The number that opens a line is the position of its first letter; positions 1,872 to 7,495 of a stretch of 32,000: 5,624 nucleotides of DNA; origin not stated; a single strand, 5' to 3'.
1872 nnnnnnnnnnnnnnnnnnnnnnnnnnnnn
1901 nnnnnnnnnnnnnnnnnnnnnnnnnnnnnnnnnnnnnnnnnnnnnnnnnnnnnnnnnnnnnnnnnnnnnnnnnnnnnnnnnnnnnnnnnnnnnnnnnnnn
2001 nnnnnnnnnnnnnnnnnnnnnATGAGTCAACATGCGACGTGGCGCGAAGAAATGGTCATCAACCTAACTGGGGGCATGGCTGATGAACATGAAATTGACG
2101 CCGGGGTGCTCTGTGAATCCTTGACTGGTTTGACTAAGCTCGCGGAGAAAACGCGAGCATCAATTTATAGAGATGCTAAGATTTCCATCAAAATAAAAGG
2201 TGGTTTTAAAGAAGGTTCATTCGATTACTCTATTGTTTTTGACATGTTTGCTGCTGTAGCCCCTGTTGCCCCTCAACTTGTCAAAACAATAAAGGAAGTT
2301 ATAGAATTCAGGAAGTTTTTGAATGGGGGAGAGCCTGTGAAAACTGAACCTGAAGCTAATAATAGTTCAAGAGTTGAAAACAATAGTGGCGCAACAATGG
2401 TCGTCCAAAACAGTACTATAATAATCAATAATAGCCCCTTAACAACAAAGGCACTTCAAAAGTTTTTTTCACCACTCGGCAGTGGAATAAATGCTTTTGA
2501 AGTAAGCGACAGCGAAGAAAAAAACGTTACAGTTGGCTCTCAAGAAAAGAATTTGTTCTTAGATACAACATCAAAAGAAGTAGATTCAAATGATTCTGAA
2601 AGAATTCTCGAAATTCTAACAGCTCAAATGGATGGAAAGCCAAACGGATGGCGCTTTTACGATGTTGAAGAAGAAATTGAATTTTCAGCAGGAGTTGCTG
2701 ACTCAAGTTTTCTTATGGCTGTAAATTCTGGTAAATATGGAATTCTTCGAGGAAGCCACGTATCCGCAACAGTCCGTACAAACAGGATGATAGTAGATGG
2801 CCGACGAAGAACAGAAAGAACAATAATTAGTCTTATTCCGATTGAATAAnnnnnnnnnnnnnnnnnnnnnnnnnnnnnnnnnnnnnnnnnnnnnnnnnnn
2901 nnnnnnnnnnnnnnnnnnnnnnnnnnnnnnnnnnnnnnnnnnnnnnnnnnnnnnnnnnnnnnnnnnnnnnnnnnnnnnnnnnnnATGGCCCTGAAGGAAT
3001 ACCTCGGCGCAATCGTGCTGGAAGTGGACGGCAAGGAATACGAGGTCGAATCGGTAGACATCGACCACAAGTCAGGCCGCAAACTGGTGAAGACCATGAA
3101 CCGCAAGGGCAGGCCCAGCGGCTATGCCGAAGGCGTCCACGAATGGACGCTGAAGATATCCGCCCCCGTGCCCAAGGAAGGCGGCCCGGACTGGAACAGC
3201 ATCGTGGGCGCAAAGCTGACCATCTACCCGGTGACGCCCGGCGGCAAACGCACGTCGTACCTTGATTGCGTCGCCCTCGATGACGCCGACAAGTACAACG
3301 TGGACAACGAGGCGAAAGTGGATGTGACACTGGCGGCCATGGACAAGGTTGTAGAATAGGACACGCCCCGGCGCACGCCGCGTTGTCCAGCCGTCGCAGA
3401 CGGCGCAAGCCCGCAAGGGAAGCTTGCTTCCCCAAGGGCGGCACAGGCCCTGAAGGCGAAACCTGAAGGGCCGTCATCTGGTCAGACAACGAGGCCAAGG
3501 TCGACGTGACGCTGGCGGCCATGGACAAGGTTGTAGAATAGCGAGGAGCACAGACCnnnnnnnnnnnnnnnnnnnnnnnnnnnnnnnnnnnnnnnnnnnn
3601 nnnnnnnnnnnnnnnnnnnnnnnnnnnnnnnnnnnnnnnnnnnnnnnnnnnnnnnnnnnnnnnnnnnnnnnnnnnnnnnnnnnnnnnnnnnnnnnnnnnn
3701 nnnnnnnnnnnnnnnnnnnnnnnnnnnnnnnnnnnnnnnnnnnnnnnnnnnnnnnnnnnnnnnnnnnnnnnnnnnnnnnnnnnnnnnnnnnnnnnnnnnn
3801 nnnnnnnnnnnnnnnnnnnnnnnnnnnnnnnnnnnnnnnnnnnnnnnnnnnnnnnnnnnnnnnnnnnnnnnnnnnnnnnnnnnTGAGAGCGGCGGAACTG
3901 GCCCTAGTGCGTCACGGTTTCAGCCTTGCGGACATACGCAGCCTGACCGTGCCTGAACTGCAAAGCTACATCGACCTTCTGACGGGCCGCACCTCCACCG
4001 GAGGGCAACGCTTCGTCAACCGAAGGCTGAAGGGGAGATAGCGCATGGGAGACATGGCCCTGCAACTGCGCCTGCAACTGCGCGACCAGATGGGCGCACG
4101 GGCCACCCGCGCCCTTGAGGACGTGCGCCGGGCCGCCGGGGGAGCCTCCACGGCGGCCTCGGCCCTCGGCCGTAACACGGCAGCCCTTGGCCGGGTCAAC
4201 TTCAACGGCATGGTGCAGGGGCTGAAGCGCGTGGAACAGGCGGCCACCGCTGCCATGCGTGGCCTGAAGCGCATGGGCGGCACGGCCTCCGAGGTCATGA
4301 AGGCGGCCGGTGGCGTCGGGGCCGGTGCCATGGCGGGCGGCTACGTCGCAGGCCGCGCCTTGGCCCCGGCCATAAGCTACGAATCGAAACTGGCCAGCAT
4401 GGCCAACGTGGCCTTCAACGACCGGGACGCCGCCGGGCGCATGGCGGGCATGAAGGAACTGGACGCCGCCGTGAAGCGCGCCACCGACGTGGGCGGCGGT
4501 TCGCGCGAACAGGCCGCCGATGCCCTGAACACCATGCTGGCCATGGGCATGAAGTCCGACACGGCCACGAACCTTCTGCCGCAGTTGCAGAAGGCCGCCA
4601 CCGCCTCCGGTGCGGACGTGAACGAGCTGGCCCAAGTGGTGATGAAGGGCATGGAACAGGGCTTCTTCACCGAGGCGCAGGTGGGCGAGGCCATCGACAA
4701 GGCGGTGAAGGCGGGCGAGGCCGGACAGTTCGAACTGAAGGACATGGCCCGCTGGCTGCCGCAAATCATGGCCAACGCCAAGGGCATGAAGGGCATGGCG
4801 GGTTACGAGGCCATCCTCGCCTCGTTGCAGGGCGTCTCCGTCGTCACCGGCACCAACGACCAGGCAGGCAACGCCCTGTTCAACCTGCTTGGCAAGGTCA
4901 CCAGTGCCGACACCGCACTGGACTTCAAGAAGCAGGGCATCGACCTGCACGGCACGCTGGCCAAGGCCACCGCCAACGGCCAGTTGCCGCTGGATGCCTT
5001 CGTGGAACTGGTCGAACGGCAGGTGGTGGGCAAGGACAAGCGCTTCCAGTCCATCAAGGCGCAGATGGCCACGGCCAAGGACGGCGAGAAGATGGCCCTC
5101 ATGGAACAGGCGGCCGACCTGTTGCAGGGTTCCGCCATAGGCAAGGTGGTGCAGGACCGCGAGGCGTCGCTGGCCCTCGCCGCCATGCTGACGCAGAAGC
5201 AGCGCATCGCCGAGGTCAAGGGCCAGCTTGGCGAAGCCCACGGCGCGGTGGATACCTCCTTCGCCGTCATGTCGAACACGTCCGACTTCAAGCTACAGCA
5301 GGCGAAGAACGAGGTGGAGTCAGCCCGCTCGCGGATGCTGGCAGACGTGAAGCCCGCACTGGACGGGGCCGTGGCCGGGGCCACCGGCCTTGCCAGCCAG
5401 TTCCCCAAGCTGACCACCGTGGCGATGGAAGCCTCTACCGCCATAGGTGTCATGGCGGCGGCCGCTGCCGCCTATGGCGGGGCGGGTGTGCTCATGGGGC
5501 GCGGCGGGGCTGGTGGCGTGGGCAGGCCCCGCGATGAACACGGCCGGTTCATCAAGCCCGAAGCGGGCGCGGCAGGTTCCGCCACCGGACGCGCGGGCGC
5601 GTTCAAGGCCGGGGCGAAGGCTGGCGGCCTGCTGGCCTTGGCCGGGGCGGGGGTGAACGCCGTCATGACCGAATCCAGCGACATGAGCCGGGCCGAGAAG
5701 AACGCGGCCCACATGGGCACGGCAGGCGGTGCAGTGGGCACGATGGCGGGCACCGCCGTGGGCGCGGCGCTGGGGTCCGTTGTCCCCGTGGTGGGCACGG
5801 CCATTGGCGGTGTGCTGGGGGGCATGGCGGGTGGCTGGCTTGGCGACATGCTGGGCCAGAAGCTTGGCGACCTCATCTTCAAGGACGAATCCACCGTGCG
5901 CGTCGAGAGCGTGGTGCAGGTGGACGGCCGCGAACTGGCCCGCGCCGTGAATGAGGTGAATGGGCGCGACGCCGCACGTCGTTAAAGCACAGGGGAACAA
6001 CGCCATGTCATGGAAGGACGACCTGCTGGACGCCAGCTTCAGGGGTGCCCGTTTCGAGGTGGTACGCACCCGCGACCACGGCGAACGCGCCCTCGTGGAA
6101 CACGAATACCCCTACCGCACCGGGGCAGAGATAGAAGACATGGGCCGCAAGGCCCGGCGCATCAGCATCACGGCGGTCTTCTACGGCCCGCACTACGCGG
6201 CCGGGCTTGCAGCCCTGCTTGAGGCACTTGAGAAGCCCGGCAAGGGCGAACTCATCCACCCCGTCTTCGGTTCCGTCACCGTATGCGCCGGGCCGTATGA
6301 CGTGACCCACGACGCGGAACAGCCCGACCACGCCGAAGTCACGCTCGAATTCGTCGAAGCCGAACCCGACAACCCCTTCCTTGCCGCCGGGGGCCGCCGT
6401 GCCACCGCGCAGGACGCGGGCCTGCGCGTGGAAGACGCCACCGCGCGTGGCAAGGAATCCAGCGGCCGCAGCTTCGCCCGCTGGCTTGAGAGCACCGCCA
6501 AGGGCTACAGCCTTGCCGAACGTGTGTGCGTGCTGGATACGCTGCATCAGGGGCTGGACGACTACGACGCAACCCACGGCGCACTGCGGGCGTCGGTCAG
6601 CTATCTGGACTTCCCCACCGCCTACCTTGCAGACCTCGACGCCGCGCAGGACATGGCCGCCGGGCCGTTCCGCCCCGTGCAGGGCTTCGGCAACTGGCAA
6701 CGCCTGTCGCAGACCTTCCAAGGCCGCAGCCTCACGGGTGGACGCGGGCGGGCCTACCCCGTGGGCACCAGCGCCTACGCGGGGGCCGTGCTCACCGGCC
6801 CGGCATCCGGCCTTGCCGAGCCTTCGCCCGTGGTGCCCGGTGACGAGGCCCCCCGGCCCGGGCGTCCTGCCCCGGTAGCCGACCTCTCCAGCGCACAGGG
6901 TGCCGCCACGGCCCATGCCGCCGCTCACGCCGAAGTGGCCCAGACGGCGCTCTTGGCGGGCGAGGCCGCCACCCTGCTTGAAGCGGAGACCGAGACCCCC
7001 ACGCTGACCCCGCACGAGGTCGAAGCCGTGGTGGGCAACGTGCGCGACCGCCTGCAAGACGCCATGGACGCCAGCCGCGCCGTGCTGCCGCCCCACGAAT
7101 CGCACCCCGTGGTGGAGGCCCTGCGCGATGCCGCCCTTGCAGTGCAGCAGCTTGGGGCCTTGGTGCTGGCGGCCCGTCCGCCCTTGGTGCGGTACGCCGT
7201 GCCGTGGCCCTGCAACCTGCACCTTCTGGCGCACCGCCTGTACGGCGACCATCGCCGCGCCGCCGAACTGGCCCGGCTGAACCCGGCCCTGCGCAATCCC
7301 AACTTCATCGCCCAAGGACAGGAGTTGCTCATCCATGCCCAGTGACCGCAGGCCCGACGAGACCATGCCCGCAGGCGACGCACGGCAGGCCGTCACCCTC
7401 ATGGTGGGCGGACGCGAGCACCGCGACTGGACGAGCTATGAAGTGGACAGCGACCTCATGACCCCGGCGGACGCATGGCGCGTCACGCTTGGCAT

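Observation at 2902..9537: Both low-GC islands share a 15/16-nt motif at their right junction, suggesting a common origin or a split two-gene system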

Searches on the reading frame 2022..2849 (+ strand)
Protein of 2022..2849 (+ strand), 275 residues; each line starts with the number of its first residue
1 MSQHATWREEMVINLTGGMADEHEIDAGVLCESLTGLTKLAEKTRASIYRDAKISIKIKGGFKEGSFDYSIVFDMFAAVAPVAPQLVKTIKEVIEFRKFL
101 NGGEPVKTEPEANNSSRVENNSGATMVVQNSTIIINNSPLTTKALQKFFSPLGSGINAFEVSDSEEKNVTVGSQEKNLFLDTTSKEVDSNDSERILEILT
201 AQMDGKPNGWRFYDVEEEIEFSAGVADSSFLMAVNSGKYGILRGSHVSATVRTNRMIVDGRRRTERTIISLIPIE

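Call 8: search_protein_families(library=pfam, proteins=[window:2022-2849:+], max_evalue=0.01)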
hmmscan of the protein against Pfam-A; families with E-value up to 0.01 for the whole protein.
window:2022-2849:+ (275 aa): 1 family
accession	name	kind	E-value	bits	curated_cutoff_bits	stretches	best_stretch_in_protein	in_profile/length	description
PF25678.1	DUF7946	-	4e-06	27.4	27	1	12-45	2-35/183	Domain of unknown function (DUF7946)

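Call 10: search_protein_families(library=padloc, proteins=[window:2022-2849:+], max_evalue=1)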
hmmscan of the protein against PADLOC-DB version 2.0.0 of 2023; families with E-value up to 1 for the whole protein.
window:2022-2849:+ (275 aa): 2 families
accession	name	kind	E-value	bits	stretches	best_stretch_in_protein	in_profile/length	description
PDLC05015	PDC-S42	-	9.4e-25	85.7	1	9-270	4-285/302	-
PDLC00918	Cas10c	-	0.09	8.5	1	154-202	594-643/953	Cas10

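Call 11: search_protein_families(library=phrogs, proteins=[window:2022-2849:+], max_evalue=0.1)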
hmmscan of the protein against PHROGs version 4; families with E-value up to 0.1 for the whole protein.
window:2022-2849:+ (275 aa): 1 family
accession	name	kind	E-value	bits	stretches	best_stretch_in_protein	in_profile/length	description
phrog_3243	-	unknown function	2.4e-68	231.5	1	2-274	3-284/293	-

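Call 14: search_dna_similar(query=window:2022-2849:+, collection=phages, mode=protein, max_rows=30)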
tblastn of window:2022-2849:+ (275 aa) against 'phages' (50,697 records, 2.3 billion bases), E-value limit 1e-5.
No match.

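Call 65: find_homologous_proteins(query=window:2022-2849:+, max_evalue=0.00001)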
Query window:2022-2849:+ (275 aa): 8 proteins with E <= 0.00001 among 728 candidates.
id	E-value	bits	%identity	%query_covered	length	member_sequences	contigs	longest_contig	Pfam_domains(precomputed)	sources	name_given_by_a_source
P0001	2.4e-149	514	98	89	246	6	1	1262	-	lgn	-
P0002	2.9e-103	363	61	100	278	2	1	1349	-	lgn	-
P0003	9.5e-86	305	53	99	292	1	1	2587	PF25678.2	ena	-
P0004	1.1e-84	302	53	97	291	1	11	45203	PF25678.2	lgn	-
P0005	3.1e-75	271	48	99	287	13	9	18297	PF25678.2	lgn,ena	-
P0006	1.3e-66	243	45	99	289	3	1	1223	PF25678.2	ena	-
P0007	1.4e-65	239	45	99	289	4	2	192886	-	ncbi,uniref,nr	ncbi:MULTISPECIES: hypothetical protein [unclassified Desulfovibrio]|uniref:hypothetical protein n=1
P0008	4.0e-51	192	45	80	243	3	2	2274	-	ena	-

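Call 66: find_encoding_contigs(protein=P0004, flank=6000, max_places=4)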
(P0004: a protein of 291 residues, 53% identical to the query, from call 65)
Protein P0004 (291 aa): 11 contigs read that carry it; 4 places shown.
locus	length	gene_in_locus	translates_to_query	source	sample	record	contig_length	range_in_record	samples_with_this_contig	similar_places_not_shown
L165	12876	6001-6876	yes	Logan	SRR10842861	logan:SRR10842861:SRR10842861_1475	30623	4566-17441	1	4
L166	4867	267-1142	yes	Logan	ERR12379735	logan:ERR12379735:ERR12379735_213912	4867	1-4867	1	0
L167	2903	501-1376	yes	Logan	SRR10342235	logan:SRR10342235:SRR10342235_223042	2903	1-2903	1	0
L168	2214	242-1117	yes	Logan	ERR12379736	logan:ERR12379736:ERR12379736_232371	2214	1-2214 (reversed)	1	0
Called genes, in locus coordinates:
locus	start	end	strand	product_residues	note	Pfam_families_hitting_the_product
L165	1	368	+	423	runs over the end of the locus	PF00171:Aldedh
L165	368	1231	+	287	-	PF01467:CTP_transf_like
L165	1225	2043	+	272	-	PF13428:TPR_14 (faint), PF13432:TPR_16 (faint), PF14559:TPR_19 (weak)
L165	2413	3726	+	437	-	PF13356:Arm-DNA-bind_3, PF22022:Phage_int_M, PF00589:Phage_integrase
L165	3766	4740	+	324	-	PF10987:DUF2806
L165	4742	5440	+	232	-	-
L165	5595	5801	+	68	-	PF05930:Phage_AlpA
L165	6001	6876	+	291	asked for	PF25678:DUF7946 (faint)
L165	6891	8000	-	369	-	PF00145:DNA_methylase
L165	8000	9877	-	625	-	PF09369:MZB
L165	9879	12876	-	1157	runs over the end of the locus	PF00270:DEAD (faint), PF00271:Helicase_C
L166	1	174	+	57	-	?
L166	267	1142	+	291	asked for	PF25678:DUF7946 (faint)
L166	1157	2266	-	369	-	PF00145:DNA_methylase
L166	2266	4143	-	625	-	PF09369:MZB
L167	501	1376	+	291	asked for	PF25678:DUF7946 (faint)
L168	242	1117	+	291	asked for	PF25678:DUF7946 (faint)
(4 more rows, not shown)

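Call 67: find_encoding_contigs(protein=P0007, flank=6000, max_places=3)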
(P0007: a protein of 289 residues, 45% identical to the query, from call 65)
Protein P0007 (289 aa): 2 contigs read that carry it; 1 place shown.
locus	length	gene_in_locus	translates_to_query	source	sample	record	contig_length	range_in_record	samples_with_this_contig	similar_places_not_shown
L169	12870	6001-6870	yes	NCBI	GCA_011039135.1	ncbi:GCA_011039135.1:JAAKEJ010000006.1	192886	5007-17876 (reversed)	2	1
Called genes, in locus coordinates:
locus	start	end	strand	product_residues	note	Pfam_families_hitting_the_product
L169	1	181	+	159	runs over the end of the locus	PF05069:Phage_tail_S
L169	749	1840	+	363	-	PF10123:Mu-like_Pro_N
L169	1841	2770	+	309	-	PF10124:Mu-like_gpT, PF25209:Phage_capsid_4 (faint)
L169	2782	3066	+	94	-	-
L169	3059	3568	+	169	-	PF07030:Phage_Mu_Gp36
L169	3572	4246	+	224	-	PF08873:Phage_Mu_Gp37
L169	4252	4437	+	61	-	PF10948:DUF2635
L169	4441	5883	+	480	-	PF04984:Phage_sheath_1, PF17482:Phage_sheath_1C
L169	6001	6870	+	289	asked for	-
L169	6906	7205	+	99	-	-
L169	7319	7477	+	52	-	PF09386:ParD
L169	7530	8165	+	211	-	PF09669:Phage_pRha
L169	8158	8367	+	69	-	-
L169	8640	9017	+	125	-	-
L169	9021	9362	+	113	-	-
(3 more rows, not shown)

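Call 68: find_encoding_contigs(protein=P0005, flank=6000, max_places=4)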
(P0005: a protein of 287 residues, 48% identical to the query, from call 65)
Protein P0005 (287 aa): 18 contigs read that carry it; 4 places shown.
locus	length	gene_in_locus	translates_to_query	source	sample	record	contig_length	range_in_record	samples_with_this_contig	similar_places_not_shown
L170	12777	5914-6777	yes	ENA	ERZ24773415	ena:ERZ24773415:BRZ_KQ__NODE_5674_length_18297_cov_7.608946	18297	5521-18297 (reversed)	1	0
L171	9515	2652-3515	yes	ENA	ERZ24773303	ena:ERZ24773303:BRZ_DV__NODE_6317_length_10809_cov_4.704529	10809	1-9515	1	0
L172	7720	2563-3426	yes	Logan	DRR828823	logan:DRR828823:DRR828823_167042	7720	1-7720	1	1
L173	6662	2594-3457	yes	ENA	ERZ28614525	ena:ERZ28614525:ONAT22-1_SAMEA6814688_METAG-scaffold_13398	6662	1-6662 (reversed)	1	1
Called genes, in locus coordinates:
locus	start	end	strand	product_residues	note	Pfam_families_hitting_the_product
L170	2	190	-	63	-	?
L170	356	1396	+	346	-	PF10123:Mu-like_Pro_N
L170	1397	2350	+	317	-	PF10124:Mu-like_gpT, PF25209:Phage_capsid_4 (faint)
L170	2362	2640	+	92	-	-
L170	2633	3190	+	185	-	PF07030:Phage_Mu_Gp36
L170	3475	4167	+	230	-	PF08873:Phage_Mu_Gp37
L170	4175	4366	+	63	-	-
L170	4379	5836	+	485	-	PF04984:Phage_sheath_1, PF17482:Phage_sheath_1C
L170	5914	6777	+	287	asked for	PF25678:DUF7946 (faint)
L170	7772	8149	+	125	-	-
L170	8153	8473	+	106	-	-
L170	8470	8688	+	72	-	-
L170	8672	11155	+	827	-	-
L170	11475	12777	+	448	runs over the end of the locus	PF07157:DNA_circ_N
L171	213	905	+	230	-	PF08873:Phage_Mu_Gp37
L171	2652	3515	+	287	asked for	PF25678:DUF7946 (faint)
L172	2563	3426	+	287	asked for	PF25678:DUF7946 (faint)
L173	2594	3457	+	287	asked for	PF25678:DUF7946 (faint)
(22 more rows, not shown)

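Call 87: find_encoding_contigs(protein=P0003, flank=3000, max_places=2)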
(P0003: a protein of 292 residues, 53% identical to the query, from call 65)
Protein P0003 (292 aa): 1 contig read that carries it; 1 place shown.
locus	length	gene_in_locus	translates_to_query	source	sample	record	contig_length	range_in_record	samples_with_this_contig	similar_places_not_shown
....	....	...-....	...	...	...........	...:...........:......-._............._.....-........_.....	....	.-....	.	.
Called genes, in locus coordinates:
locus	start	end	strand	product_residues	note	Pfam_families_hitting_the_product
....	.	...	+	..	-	?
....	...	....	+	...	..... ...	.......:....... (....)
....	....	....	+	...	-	-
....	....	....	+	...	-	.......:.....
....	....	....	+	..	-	?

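Call 88: find_encoding_contigs(protein=P0002, flank=3000, max_places=2)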
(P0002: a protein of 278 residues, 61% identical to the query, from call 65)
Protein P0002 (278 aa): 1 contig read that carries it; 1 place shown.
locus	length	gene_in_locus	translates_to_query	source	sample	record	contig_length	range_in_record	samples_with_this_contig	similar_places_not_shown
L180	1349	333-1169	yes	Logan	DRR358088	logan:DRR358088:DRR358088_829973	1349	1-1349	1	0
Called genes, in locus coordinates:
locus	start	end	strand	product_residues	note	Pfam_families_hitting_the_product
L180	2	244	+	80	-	?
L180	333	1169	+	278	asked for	-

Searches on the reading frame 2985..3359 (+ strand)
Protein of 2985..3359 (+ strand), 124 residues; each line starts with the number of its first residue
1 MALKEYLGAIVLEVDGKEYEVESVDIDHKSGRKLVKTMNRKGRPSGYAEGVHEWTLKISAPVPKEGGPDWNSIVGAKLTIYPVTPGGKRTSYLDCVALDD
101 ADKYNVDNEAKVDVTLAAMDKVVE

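Call 8: search_protein_families(library=pfam, proteins=[window:2985-3359:+], max_evalue=0.01)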
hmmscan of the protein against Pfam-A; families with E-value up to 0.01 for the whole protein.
window:2985-3359:+ (124 aa): 0 families

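Call 11: search_protein_families(library=phrogs, proteins=[window:2985-3359:+], max_evalue=0.1)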
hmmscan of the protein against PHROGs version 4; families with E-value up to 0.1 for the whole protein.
window:2985-3359:+ (124 aa): 1 family
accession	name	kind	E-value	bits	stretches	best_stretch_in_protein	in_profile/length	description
phrog_185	-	tail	5.8e-29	101.6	1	4-122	3-117/119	tail tube protein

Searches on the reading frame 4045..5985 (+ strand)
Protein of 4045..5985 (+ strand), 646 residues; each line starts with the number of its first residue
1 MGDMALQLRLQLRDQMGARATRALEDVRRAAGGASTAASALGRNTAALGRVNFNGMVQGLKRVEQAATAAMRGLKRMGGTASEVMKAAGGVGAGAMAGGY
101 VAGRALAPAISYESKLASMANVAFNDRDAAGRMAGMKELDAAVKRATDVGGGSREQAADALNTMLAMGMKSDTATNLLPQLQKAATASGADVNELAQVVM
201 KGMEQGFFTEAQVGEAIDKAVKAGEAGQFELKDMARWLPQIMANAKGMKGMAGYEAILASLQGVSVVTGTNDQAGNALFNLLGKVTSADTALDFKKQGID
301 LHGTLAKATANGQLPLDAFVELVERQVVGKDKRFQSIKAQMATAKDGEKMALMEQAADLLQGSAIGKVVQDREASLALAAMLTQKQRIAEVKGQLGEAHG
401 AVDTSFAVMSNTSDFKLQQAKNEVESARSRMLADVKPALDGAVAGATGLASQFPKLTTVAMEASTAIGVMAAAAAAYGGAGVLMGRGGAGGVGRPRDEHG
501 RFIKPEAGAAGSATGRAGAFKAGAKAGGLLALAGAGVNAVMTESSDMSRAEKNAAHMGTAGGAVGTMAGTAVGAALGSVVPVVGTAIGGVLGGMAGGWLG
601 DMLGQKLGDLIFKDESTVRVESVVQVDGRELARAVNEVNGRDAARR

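Call 8: search_protein_families(library=pfam, proteins=[window:4045-5985:+], max_evalue=0.01)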
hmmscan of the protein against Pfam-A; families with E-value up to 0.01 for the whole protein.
window:4045-5985:+ (646 aa): 2 families
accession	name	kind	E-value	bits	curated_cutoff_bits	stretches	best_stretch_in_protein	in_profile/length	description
PF10145.14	PhageMin_Tail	-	1.5e-16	61.4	33.2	1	152-335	13-191/201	Phage-related minor tail protein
PF13488.11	Gly-zipper_Omp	-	2e-05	24.8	25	1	564-606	1-45/46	Glycine zipper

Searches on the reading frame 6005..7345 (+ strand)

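Call 8: search_protein_families(library=pfam, proteins=[window:6005-7345:+], max_evalue=0.01)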
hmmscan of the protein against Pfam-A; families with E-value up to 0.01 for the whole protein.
window:6005-7345:+ (446 aa): 1 family
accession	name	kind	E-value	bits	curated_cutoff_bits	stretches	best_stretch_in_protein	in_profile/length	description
PF07157.17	DNA_circ_N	-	2.2e-33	115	21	1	7-93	2-88/88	DNA circularisation protein N-terminus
